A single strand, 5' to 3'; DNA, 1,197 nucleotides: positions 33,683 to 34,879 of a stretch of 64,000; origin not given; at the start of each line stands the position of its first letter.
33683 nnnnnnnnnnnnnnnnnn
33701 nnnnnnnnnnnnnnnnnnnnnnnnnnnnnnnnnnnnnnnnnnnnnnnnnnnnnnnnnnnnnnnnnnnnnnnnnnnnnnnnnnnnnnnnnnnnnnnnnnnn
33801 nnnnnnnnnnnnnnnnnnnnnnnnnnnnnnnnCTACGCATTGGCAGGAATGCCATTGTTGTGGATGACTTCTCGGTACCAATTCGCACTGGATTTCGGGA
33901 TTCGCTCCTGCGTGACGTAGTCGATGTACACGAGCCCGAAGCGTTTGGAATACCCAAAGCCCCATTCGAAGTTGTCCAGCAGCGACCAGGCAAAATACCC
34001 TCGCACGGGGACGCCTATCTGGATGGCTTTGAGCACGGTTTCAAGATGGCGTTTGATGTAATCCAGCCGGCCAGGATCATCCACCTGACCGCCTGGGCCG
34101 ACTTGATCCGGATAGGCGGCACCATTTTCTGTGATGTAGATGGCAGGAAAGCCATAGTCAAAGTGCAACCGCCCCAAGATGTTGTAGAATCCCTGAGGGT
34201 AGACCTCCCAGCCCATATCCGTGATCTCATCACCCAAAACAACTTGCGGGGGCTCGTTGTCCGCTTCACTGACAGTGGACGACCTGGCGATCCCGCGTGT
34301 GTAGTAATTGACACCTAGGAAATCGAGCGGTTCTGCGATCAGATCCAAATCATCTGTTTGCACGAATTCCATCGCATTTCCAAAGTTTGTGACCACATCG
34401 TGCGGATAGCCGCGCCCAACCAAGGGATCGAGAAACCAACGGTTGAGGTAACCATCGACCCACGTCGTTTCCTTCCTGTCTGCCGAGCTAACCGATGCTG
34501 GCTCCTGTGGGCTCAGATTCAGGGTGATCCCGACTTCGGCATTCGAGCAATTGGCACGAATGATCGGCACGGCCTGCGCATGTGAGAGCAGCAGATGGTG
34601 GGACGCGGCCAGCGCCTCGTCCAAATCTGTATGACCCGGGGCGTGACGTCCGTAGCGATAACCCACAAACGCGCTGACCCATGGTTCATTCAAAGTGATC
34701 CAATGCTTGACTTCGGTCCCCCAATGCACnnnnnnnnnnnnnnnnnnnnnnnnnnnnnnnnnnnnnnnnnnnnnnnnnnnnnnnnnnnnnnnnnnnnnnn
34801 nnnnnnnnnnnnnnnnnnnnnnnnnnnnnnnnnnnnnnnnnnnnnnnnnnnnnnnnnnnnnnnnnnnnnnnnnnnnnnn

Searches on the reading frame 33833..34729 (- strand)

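Call 45: search_protein_families(library=pfam, proteins=[window:33833-34729:-], max_evalue=0.0001)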
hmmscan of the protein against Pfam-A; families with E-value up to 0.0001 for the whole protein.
window:33833-34729:- (298 aa): 1 family
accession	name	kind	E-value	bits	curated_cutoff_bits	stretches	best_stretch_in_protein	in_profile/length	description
PF00232.24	Glyco_hydro_1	-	5.1e-86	289.3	22.6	1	3-293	153-452/453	Glycosyl hydrolase family 1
